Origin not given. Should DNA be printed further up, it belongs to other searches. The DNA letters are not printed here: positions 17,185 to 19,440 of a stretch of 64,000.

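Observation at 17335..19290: Single polypeptide fusing a PBP5-type DD-carboxypeptidase to a CapA/PGA_cap metallophosphatase-like domain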

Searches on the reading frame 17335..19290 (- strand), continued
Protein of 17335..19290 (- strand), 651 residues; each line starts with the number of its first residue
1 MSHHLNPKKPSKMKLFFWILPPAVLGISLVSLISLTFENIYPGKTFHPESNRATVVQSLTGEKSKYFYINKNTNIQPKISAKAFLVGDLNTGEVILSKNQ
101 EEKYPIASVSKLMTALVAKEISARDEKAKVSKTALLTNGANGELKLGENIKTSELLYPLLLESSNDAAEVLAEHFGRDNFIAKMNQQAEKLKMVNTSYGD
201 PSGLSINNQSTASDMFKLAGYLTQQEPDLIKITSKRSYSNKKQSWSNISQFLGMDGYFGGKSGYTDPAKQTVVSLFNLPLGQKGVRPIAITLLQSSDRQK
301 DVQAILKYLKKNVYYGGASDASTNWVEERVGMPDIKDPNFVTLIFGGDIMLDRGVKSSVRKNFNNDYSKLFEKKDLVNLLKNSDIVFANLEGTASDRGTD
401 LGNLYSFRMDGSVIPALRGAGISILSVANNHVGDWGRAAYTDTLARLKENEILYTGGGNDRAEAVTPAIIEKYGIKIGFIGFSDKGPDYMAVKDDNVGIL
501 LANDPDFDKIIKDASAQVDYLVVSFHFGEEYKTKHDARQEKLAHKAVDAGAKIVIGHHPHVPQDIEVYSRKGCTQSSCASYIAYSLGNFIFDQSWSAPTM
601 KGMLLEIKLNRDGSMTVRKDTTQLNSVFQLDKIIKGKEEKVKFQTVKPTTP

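Call 45: find_related_loci(query=A3, collection=genome_contigs, flank=6000)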
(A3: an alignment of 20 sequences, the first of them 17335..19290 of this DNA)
Query A3 (651 aa) in genome_contigs; peptide patterns used: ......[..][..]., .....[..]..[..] (x = any residue, [..] = any of these).
600 stretches matched a pattern (row limit reached: there are more); 595 encode a relative of the query (tblastn E <= 1e-3); the best 80 are kept; 80 distinct loci.
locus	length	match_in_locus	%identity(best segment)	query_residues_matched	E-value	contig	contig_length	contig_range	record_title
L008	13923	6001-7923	69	2-643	0e+0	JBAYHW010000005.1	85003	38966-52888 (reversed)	MAG: Candidatus Paceibacterota bacterium isolate SO_2016_GW1_159 scaffold00635_OW334_2016, whole genome shotgun sequence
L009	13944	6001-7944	69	1-644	0e+0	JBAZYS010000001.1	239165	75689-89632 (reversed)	MAG: Candidatus Paceibacterota bacterium isolate SO_2017_GW1_86 NODE_406_length_239165_cov_3.120261_OW334_2017, whole ge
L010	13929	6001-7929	69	7-649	0e+0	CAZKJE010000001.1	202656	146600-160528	MAG TPA_asm: uncultured Candidatus Saccharibacteria bacterium isolate binchicken_co110_376 genome assembly, contig: NODE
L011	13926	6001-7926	67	1-647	0e+0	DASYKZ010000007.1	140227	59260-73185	MAG TPA_asm: Candidatus Paceibacterota bacterium isolate SMAG_U4335 k141_4224630, whole genome shotgun sequence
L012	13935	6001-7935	62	1-647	0e+0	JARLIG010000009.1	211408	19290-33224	MAG: Candidatus Paceibacterota bacterium isolate MAG_BO118 MetaBAT2_Bin_118_Oxic_k141_850901, whole genome shotgun seque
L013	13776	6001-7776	66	51-647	0e+0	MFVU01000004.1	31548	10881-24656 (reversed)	MAG: Candidatus Nomurabacteria bacterium RIFCSPLOWO2_12_FULL_44_11 rifcsplowo2_12_scaffold_12704, whole genome shotgun s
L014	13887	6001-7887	63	12-644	0e+0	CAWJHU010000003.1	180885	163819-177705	MAG: Candidatus Nomurabacteria bacterium isolate MFD03726.bin.1.76 genome assembly, contig: contig_79000, whole genome s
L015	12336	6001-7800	64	34-643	0e+0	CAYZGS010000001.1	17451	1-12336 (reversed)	MAG TPA_asm: uncultured Candidatus Saccharibacteria bacterium isolate SRP062349_co1_62 genome assembly, contig: NODE_458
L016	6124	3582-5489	58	5-647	0e+0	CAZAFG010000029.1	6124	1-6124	MAG TPA_asm: uncultured Candidatus Saccharibacteria bacterium isolate SRP286056_co2_554 genome assembly, contig: NODE_22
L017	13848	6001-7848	58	12-641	0e+0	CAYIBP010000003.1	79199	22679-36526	MAG TPA_asm: uncultured Candidatus Saccharibacteria bacterium isolate ERP119705_co1_115 genome assembly, contig: NODE_19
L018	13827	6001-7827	59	24-650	0e+0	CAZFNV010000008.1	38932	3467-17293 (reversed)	MAG TPA_asm: uncultured Candidatus Saccharibacteria bacterium isolate SRP329715_co1_370 genome assembly, contig: NODE_13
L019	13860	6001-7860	56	11-647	0e+0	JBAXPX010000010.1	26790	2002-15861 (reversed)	MAG: bacterium isolate ELA542 MAG542_10, whole genome shotgun sequence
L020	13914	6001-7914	72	9-647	0e+0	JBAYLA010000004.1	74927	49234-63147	MAG: Candidatus Paceibacterota bacterium isolate SO_2016_GW1_92 scaffold00774_OW334_2016, whole genome shotgun sequence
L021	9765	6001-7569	52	64-607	1e-167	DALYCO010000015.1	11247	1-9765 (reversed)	MAG TPA_asm: Candidatus Paceibacterota bacterium isolate CTOTU14203 NODE_1404_length_11247_cov_2.648320, whole genome sh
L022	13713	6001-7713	46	63-629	6e-150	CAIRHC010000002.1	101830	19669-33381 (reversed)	MAG: Candidatus Vogelbacteria bacterium isolate KTt_bin-1541 genome assembly, contig: bin-1541:02/11, whole genome shotg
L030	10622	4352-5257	54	333-646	9e-98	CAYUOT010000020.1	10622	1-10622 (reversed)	MAG TPA_asm: uncultured Candidatus Saccharibacteria bacterium isolate SRP192927_co4_916 genome assembly, contig: NODE_15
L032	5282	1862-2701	52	337-629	1e-86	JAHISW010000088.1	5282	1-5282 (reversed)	MAG: Patescibacteria group bacterium isolate MM_PC_MetaG.mb.190 MM_PC_MetaG.mb.190_k141_1779315, whole genome shotgun se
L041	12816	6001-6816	46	341-626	3e-75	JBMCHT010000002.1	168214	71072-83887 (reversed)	MAG: Patescibacteria group bacterium isolate D1M01_139 NODE_16_length_168214_cov_9.537902, whole genome shotgun sequence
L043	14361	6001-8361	48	68-642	7e-74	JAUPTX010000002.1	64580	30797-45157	MAG: Patescibacteria group bacterium isolate erpe_2018_sw_6hr_WHONDRS-SW48-000087_A_bin.16 scaffold_55, whole genome sho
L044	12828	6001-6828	47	341-629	2e-72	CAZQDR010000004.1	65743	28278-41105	MAG TPA_asm: uncultured Candidatus Saccharibacteria bacterium isolate SRP286056_co1_742 genome assembly, contig: NODE_38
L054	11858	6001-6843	42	341-629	7e-61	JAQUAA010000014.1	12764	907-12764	MAG: Candidatus Paceibacterota bacterium isolate STC_73 NODE_11229_length_12764_cov_2.896336_Sandtown_C, whole genome sh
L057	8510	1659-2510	40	338-629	4e-59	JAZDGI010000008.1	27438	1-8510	MAG: bacterium isolate MEGAHIT-group-0.246 k141_10878535, whole genome shotgun sequence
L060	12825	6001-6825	39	342-629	1e-56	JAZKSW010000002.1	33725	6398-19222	MAG: Candidatus Paceibacterota bacterium isolate NA-5cm_bin.13 NODE_291_length_33725_cov_8.223404, whole genome shotgun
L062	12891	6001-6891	42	328-629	1e-60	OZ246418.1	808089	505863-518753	MAG: uncultured Candidatus Saccharibacteria bacterium isolate SRP292972_co1_37 genome assembly, chromosome: 1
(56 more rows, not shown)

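Call 57: search_protein_families(library=pfam, proteins=[L054:8684-10669:+, L032:2731-4440:+, L041:6886-8121:+, L044:6848-8041:+, L062:6957-8363:+, L060:4952-5848:+, L044:2035-2973:+, L032:873-1673:+, L057:3631-5610:+], max_evalue=0.001)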
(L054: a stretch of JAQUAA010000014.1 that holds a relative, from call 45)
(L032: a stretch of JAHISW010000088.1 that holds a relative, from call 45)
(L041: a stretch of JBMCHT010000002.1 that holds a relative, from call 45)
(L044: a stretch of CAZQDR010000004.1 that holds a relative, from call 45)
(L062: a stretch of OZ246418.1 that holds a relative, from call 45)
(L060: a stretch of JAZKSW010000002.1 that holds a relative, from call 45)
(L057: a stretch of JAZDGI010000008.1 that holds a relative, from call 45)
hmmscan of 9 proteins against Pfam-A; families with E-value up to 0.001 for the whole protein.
L054:8684-10669:+ (661 aa): 2 families
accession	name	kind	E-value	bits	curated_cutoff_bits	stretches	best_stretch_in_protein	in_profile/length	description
PF00496.27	SBP_bac_5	-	7.4e-64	216.6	32.4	2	103-399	1-288/368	Bacterial extracellular solute-binding proteins, family 5 Middle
PF01471.23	PG_binding_1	-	1.1e-07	32.3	23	1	412-454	1-41/57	Putative peptidoglycan binding domain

L032:2731-4440:+ (569 aa): 1 family
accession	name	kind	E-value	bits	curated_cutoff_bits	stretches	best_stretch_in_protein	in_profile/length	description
PF01471.23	PG_binding_1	-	6.7e-07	29.8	23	1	78-126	1-47/57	Putative peptidoglycan binding domain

L041:6886-8121:+ (411 aa): 2 families
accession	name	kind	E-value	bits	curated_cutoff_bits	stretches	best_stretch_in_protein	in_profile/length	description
PF01520.23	Amidase_3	-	2.4e-10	41.2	27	1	62-276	1-147/174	N-acetylmuramoyl-L-alanine amidase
PF01471.23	PG_binding_1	-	2.6e-09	37.6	23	1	337-409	2-57/57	Putative peptidoglycan binding domain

L044:6848-8041:+ (397 aa): 2 families
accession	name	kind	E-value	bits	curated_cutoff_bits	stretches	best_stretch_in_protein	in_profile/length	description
PF01520.23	Amidase_3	-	9.7e-12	45.7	27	1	57-297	1-172/174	N-acetylmuramoyl-L-alanine amidase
PF01471.23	PG_binding_1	-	2.6e-10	40.8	23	1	329-391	3-57/57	Putative peptidoglycan binding domain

L062:6957-8363:+ (468 aa): 3 families
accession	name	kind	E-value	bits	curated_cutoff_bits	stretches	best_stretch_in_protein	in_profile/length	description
PF01471.23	PG_binding_1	-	1.5e-05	25.5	23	1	69-111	1-41/57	Putative peptidoglycan binding domain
PF18911.6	PKD_4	-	3.5e-05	24.2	27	1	375-466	5-85/85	PKD domain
PF10342.15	Kre9_KNH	-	0.00018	22.6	24.6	1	277-310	2-37/94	Kre9/KNH-like N-terminal Ig-like domain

L060:4952-5848:+ (298 aa): 1 family
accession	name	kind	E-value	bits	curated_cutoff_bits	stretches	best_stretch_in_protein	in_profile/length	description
PF01471.23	PG_binding_1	-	1.7e-06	28.5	23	1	111-160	1-41/57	Putative peptidoglycan binding domain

L044:2035-2973:+ (312 aa): 0 families

L032:873-1673:+ (266 aa): 1 family
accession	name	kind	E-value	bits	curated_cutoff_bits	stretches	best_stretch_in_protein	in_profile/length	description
PF08478.15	POTRA_1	-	0.00032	21.4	23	0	46-123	2-69/69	POTRA domain, FtsQ-type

L057:3631-5610:+ (659 aa): 2 families
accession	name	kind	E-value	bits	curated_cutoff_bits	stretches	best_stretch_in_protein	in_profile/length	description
PF00496.27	SBP_bac_5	-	2.3e-60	205.1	32.4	2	98-384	1-283/368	Bacterial extracellular solute-binding proteins, family 5 Middle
PF01471.23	PG_binding_1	-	6.3e-06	26.7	23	1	411-452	2-41/57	Putative peptidoglycan binding domain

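Call 68: search_protein_families(library=ncbifam, proteins=[L030:4211-5845:+, L043:5764-8367:+, L021:5362-7668:+], max_evalue=0.00001)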
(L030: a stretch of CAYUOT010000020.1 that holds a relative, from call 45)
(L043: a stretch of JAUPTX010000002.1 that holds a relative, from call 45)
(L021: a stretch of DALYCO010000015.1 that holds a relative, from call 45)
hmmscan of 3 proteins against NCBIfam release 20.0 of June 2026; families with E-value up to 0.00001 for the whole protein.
L030:4211-5845:+ (544 aa): 7 families
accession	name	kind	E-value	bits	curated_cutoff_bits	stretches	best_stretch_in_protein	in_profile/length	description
NF000380.1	vanXY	equivalog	3e-32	111.6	250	1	381-543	16-176/179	D,D-carboxypeptidase/D,D-dipeptidase VanXY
NF041194.1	LD_carboxy_LdcB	exception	1.9e-27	96.4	275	1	402-543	37-173/180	LD-carboxypeptidase LdcB/DacB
NF000472.1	vanY_AFMPt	exception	1.9e-26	92.9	425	1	394-543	93-229/283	VanY-A/VanY-F/VanY-M family D-Ala-D-Ala carboxypeptidase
NF000473.1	vanY_BG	exception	7.6e-24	84.5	400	1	385-544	115-272/274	VanY-B/VanY-G family D-Ala-D-Ala carboxypeptidase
NF000149.1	vanXY_G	exception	1.6e-18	66.8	500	1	402-543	49-190/254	D-Ala-D-Ala dipeptidase/D-Ala-D-Ala carboxypeptidase VanXY-G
NF038314.1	epimerase_MslH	equivalog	1.8e-18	66.1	700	1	209-295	225-317/439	lasso peptide C-terminal Trp epimerase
NF007557.0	PRK10178.1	equivalog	3.2e-06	26.9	176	1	389-495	31-131/188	D-alanyl-D-alanine dipeptidase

L043:5764-8367:+ (867 aa): 14 families
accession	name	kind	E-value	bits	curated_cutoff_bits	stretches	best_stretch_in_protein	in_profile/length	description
NF008668.0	PRK11669.1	equivalog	3.8e-29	101.8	294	1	86-282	36-243/316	D-alanyl-D-alanine endopeptidase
NF000380.1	vanXY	equivalog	6.2e-22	78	250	1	417-567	24-175/179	D,D-carboxypeptidase/D,D-dipeptidase VanXY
NF041194.1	LD_carboxy_LdcB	exception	4.1e-19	69.3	275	1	427-567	36-172/180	LD-carboxypeptidase LdcB/DacB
NF000473.1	vanY_BG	exception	8e-19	68.1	400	1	387-568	97-271/274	VanY-B/VanY-G family D-Ala-D-Ala carboxypeptidase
NF000472.1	vanY_AFMPt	exception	3.3e-17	62.6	425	1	421-573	94-234/283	VanY-A/VanY-F/VanY-M family D-Ala-D-Ala carboxypeptidase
NF038258.2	PBP4_Staph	exception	1.9e-14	53.3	500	1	102-219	49-177/366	penicillin-binding protein PBP4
NF038314.1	epimerase_MslH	equivalog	1.2e-13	50.3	700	1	736-822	226-319/439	lasso peptide C-terminal Trp epimerase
NF000149.1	vanXY_G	exception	2.4e-11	43.3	500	1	442-567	62-189/254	D-Ala-D-Ala dipeptidase/D-Ala-D-Ala carboxypeptidase VanXY-G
NF008489.0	PRK11397.1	equivalog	4.6e-11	42.1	610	1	88-280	32-240/389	serine-type D-Ala-D-Ala carboxypeptidase DacD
NF007445.0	PRK10001.1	equivalog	4e-10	39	765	1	90-281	36-243/400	serine-type D-Ala-D-Ala carboxypeptidase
NF008059.0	PRK10793.1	equivalog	1.5e-09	37.1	694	1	90-281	43-250/403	D-alanyl-D-alanine carboxypeptidase DacA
NF038273.1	strep_PBP3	exception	5e-09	35.7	490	1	87-219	22-164/407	D-alanyl-D-alanine carboxypeptidase PBP3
NF000471.1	vanY_of_D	exception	4.1e-08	32.8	625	1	85-215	91-237/354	transpeptidase-like D-Ala-D-Ala carboxypeptidase VanY-D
NF033103.1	bla_class_A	equivalog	3.6e-06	26.3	200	1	94-212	13-133/257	class A beta-lactamase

L021:5362-7668:+ (768 aa): 7 families
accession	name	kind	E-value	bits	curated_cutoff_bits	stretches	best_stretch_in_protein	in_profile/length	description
NF008668.0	PRK11669.1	equivalog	7.6e-27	94.2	294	1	202-367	16-184/316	D-alanyl-D-alanine endopeptidase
NF038314.1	epimerase_MslH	equivalog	1.3e-17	63.3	700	2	648-726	243-323/439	lasso peptide C-terminal Trp epimerase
NF008059.0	PRK10793.1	equivalog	1.2e-14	53.9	694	1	218-418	33-250/403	D-alanyl-D-alanine carboxypeptidase DacA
NF038258.2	PBP4_Staph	exception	1.2e-13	50.7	500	1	208-373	22-209/366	penicillin-binding protein PBP4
NF007445.0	PRK10001.1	equivalog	1.2e-10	40.7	765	1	222-374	30-197/400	serine-type D-Ala-D-Ala carboxypeptidase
NF008489.0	PRK11397.1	equivalog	4.8e-10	38.7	610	1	224-399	30-215/389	serine-type D-Ala-D-Ala carboxypeptidase DacD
NF038273.1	strep_PBP3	exception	2e-07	30.4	490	1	228-356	25-164/407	D-alanyl-D-alanine carboxypeptidase PBP3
